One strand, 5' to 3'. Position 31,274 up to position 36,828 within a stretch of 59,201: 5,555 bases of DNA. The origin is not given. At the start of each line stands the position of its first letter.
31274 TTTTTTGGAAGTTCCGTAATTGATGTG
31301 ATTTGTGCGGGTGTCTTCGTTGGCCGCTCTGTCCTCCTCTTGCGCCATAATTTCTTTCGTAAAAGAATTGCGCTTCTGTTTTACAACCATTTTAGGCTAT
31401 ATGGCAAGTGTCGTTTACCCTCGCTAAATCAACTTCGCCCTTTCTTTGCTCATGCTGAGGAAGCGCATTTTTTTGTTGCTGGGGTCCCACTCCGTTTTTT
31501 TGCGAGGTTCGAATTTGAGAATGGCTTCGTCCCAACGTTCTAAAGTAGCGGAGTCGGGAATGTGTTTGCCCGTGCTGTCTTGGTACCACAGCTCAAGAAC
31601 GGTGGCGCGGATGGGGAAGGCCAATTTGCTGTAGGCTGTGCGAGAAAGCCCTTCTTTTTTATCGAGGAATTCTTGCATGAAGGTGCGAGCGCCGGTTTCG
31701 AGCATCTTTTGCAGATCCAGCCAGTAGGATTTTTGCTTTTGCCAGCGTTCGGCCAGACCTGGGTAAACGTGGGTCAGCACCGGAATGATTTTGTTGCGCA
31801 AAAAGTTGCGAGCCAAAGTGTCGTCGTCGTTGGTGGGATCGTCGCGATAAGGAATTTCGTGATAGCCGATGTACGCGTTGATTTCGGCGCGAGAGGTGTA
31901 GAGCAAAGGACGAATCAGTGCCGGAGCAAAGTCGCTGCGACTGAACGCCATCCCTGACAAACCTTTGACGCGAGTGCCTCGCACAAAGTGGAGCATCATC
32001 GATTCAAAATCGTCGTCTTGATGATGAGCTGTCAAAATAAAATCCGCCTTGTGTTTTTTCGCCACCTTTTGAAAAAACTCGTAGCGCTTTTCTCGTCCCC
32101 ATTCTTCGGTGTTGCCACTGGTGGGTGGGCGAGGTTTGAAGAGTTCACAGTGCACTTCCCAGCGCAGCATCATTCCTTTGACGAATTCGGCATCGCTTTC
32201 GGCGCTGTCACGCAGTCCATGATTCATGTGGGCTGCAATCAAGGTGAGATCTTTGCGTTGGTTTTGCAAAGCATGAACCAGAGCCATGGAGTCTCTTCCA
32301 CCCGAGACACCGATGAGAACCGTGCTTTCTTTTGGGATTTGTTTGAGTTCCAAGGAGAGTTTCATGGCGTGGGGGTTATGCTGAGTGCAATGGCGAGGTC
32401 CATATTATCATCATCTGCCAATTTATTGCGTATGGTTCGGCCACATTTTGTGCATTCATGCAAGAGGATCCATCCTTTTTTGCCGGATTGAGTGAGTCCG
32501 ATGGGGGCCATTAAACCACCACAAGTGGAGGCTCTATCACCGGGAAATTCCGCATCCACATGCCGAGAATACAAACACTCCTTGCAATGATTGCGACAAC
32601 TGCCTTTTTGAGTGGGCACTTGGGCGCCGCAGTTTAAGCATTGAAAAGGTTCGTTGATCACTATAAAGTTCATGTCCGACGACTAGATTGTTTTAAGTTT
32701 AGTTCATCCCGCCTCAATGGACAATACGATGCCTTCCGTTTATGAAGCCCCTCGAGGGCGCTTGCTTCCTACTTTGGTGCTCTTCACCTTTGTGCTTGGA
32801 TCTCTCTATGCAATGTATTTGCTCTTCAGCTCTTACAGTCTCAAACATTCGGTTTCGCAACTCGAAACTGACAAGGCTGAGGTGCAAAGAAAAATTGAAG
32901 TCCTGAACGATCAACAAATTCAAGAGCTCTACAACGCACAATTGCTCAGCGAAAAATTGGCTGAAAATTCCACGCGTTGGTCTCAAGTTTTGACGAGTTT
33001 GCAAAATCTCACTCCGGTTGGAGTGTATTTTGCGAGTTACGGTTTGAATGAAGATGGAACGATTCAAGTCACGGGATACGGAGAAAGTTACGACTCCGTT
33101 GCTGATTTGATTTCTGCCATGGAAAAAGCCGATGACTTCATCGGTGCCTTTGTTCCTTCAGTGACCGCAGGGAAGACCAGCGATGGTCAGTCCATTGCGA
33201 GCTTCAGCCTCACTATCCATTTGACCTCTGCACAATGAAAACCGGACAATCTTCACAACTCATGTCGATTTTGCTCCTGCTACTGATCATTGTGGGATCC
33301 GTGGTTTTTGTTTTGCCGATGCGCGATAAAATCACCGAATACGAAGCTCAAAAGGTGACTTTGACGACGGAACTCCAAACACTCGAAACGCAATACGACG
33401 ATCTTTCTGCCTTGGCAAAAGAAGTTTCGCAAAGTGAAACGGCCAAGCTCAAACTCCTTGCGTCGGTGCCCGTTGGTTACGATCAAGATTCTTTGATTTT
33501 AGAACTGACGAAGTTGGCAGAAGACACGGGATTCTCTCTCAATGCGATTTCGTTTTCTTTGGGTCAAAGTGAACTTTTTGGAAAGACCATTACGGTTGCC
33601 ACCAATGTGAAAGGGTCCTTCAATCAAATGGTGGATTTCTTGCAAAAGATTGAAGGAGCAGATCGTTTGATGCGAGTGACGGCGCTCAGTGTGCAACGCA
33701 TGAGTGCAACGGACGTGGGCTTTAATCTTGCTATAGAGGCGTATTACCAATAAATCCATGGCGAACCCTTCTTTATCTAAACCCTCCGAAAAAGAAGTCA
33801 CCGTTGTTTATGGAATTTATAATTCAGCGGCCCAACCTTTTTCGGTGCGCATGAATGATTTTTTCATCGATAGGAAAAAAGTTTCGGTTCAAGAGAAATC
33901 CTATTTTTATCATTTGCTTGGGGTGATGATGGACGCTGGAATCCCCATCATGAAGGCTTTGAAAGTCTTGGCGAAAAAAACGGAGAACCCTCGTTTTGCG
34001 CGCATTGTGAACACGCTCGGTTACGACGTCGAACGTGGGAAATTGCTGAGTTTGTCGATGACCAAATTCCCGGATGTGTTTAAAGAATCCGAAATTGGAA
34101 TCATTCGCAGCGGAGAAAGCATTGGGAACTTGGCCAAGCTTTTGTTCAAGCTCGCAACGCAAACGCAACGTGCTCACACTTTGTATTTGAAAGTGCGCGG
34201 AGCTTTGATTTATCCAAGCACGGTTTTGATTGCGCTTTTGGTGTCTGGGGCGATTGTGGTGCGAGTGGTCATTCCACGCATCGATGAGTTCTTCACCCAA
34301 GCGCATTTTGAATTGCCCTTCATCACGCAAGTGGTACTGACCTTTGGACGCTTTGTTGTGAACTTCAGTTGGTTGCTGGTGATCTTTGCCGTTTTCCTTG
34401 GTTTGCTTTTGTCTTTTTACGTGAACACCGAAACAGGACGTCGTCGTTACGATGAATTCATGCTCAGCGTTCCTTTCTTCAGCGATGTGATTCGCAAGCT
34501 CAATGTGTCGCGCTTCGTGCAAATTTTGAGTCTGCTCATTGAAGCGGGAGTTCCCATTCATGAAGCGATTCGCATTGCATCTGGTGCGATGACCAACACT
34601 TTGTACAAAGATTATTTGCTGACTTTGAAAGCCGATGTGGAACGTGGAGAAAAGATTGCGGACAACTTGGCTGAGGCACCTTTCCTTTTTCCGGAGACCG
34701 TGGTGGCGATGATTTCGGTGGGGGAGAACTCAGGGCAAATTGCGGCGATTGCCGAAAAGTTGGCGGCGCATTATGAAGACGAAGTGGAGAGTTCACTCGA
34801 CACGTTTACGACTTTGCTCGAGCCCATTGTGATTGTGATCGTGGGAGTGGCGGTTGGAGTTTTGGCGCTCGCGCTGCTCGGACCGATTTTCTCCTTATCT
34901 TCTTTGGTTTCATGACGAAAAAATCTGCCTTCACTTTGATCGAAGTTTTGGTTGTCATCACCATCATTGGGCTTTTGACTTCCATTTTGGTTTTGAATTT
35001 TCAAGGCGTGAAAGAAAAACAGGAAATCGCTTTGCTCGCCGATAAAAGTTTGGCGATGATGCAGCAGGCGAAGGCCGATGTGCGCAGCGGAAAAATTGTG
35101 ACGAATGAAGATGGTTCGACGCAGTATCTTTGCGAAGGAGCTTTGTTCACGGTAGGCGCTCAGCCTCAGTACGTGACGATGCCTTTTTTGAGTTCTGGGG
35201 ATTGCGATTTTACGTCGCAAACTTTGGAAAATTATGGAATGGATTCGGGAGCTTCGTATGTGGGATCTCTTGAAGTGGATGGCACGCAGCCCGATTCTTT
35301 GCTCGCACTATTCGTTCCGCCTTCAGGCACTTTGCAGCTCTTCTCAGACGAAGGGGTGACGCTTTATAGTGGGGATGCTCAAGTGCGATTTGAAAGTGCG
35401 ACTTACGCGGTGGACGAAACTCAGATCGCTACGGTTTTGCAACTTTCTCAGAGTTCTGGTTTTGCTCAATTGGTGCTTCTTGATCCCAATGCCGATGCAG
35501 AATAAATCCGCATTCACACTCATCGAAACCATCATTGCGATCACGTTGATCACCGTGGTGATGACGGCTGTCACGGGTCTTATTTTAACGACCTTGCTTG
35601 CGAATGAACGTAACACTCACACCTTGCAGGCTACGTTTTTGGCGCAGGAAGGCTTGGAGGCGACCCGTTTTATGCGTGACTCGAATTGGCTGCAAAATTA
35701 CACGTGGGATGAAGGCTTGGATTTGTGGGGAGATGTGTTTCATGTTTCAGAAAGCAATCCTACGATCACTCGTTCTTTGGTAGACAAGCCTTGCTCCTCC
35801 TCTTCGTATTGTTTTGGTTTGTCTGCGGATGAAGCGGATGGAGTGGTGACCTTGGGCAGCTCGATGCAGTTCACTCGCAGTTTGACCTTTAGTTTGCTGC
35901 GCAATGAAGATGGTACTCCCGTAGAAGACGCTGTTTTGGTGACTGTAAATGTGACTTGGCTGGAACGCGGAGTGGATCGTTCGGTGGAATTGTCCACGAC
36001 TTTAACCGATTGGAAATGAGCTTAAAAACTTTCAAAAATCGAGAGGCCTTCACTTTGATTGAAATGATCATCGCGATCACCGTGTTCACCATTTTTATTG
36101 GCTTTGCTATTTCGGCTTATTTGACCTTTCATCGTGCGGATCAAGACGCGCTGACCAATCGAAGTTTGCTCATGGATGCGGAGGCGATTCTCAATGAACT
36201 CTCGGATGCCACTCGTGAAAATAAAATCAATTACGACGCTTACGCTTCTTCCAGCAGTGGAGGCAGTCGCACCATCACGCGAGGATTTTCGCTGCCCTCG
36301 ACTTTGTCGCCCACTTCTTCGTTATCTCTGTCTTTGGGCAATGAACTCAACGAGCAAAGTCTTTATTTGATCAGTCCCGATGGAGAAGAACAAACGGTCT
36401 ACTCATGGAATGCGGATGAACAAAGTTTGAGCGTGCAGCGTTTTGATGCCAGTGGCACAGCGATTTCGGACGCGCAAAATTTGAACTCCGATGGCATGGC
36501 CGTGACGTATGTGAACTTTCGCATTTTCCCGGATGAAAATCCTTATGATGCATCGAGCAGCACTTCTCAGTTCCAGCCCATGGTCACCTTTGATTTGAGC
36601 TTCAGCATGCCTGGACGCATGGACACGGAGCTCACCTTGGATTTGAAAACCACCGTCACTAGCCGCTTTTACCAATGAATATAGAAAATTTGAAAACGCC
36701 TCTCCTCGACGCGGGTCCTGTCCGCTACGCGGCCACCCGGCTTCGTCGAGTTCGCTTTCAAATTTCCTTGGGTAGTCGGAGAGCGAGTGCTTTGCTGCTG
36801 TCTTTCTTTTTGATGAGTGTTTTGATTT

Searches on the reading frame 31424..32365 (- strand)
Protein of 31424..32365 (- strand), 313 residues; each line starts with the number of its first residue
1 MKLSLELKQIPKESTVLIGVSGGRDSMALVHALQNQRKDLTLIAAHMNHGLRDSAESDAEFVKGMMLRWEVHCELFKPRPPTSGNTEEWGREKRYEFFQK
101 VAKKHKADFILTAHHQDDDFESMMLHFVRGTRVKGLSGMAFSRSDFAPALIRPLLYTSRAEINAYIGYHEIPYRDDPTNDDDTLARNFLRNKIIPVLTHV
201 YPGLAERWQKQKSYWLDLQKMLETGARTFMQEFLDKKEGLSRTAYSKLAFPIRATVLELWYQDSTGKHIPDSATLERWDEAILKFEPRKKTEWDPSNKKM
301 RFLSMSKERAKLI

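Call 7: search_protein_families(library=pfam, proteins=[window:31424-32365:-], max_evalue=0.001)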
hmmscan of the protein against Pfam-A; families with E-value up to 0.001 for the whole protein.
window:31424-32365:- (313 aa): 1 family
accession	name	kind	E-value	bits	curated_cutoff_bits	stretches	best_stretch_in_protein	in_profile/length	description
PF01171.26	ATP_bind_3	-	1.3e-50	172.1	27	1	16-191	2-181/182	PP-loop family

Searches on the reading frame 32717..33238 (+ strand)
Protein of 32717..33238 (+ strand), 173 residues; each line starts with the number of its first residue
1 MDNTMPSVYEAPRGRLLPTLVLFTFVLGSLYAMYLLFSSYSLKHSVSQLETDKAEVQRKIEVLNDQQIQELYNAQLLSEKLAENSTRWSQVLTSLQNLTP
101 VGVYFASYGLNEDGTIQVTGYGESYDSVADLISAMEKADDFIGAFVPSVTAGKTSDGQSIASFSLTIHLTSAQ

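Call 94: search_protein_families(library=pfam, proteins=[window:32717-33238:+], max_evalue=0.001)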
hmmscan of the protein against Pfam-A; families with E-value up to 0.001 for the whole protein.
window:32717-33238:+ (173 aa): 1 family
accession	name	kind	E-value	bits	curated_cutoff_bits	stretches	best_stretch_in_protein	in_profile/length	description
PF05137.18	PilN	-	8.9e-12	45.3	22.8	1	90-168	1-77/78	Fimbrial assembly protein (PilN)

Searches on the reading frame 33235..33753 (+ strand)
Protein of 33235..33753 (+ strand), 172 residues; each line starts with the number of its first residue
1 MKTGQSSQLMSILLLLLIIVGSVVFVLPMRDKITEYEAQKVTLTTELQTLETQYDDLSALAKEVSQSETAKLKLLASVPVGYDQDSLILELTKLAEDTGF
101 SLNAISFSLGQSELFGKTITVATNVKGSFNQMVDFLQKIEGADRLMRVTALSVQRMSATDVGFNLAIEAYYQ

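Call 94: search_protein_families(library=pfam, proteins=[window:33235-33753:+], max_evalue=0.001)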
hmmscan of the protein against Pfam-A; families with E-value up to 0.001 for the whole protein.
window:33235-33753:+ (172 aa): 2 families
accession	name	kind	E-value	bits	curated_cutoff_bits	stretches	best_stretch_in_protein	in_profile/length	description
PF04350.18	PilO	-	7.7e-12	46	22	1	33-160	1-131/145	Pilus assembly protein, PilO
PF10741.14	T2SSM_b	-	0.00089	19.6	21.7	0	90-160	22-94/111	Type II secretion system (T2SS), protein M subtype b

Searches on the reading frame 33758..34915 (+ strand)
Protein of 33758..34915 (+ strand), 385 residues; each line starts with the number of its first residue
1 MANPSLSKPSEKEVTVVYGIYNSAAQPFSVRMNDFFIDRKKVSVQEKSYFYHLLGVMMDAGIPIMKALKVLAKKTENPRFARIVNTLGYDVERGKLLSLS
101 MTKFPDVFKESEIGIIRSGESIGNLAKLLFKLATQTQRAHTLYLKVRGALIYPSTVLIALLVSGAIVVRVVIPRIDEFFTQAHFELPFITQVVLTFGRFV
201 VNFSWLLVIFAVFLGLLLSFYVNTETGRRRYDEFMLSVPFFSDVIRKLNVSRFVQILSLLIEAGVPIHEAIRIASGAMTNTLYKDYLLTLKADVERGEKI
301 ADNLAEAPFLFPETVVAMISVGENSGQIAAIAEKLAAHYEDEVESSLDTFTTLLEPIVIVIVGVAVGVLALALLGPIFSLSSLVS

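Call 7: search_protein_families(library=pfam, proteins=[window:33758-34915:+], max_evalue=0.001)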
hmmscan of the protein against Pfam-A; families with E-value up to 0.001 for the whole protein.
window:33758-34915:+ (385 aa): 1 family
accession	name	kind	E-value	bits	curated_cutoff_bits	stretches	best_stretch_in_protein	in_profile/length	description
PF00482.28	T2SSF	-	5.2e-46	156.1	25.2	2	253-374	1-123/125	Type II secretion system (T2SS), protein F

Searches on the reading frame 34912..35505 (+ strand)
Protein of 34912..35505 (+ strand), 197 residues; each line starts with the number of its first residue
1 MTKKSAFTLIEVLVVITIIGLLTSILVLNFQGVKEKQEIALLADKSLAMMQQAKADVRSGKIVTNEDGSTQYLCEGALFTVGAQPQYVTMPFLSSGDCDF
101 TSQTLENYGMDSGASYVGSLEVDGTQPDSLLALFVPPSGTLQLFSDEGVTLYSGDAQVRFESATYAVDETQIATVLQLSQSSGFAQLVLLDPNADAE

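Call 94: search_protein_families(library=pfam, proteins=[window:34912-35505:+], max_evalue=0.001)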
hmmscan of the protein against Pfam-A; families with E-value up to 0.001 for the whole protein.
window:34912-35505:+ (197 aa): 1 family
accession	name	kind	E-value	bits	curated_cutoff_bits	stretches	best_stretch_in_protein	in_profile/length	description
PF07963.17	N_methyl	-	7.5e-07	28.9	21.2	1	1-26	1-26/27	Prokaryotic N-terminal methylation motif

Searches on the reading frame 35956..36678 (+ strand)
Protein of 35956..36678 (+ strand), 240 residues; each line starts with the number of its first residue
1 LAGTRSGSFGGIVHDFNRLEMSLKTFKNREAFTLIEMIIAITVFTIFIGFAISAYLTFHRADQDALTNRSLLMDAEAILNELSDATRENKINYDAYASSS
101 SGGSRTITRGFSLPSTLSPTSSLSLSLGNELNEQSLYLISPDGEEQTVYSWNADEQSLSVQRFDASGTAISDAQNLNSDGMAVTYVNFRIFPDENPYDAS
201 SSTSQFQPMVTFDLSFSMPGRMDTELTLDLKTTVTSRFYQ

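Call 94: search_protein_families(library=pfam, proteins=[window:35956-36678:+], max_evalue=0.001)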
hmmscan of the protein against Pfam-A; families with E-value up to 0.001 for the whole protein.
window:35956-36678:+ (240 aa): 1 family
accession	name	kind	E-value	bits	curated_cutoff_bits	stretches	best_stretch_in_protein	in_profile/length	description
PF07963.17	N_methyl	-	5.3e-06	26.2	21.2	1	27-51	2-26/27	Prokaryotic N-terminal methylation motif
